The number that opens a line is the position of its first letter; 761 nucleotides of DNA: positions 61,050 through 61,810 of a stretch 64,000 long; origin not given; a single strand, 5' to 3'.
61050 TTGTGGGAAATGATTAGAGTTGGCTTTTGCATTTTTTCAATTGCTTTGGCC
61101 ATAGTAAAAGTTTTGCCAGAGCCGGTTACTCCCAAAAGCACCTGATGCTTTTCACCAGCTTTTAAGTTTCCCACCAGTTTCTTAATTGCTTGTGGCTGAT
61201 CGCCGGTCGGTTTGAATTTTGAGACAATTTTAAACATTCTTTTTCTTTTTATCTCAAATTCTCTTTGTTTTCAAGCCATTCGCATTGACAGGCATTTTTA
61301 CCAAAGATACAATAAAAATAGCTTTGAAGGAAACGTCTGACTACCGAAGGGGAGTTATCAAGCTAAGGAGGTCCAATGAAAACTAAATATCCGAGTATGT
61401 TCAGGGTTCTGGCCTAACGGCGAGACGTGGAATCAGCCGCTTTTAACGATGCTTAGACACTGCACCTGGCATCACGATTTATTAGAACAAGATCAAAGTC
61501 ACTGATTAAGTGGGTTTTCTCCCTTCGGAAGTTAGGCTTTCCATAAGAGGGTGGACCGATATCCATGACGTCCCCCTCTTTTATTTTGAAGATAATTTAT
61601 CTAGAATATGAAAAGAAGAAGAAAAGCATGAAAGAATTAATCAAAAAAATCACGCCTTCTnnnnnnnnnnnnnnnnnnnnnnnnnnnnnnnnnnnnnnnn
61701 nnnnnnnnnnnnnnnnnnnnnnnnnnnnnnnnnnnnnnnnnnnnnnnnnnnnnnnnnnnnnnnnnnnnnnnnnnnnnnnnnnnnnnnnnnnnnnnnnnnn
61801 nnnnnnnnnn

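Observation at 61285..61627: Consensus-promoter-driven 270-nt structured leader with a 13-codon ORF and a strong terminator in front of a Mur ligase gene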

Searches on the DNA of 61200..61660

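Call 4: search_rna_families(source=window, start=61200, end=61660, threshold=evalue, max_evalue=10, show_alignments=5)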
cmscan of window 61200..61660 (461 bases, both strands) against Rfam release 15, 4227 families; matches with E-value up to 10: 4.
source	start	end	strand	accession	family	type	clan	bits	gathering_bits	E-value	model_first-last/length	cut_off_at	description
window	61287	61341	+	RF01363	CRISPR-DR50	Gene; CRISPR;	-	22.1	47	0.59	1-46/46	no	CRISPR RNA direct repeat element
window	61545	61624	-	RF04338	Plastid-psbJ-2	Cis-reg;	CL00152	15.5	65.6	1.9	1-144/144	no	Plastid-psbJ-2 3UTR RNA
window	61369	61415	+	RF01278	SNORD109A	Gene; snRNA; snoRNA; CD-box;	CL00069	14.8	35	4.2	1-67/67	no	Small nucleolar RNA SNORD109A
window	61299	61328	-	RF01313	AHBV_epsilon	Cis-reg;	CL00104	14.4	45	5.4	1-57/57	no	Avian HBV RNA encapsidation signal epsilon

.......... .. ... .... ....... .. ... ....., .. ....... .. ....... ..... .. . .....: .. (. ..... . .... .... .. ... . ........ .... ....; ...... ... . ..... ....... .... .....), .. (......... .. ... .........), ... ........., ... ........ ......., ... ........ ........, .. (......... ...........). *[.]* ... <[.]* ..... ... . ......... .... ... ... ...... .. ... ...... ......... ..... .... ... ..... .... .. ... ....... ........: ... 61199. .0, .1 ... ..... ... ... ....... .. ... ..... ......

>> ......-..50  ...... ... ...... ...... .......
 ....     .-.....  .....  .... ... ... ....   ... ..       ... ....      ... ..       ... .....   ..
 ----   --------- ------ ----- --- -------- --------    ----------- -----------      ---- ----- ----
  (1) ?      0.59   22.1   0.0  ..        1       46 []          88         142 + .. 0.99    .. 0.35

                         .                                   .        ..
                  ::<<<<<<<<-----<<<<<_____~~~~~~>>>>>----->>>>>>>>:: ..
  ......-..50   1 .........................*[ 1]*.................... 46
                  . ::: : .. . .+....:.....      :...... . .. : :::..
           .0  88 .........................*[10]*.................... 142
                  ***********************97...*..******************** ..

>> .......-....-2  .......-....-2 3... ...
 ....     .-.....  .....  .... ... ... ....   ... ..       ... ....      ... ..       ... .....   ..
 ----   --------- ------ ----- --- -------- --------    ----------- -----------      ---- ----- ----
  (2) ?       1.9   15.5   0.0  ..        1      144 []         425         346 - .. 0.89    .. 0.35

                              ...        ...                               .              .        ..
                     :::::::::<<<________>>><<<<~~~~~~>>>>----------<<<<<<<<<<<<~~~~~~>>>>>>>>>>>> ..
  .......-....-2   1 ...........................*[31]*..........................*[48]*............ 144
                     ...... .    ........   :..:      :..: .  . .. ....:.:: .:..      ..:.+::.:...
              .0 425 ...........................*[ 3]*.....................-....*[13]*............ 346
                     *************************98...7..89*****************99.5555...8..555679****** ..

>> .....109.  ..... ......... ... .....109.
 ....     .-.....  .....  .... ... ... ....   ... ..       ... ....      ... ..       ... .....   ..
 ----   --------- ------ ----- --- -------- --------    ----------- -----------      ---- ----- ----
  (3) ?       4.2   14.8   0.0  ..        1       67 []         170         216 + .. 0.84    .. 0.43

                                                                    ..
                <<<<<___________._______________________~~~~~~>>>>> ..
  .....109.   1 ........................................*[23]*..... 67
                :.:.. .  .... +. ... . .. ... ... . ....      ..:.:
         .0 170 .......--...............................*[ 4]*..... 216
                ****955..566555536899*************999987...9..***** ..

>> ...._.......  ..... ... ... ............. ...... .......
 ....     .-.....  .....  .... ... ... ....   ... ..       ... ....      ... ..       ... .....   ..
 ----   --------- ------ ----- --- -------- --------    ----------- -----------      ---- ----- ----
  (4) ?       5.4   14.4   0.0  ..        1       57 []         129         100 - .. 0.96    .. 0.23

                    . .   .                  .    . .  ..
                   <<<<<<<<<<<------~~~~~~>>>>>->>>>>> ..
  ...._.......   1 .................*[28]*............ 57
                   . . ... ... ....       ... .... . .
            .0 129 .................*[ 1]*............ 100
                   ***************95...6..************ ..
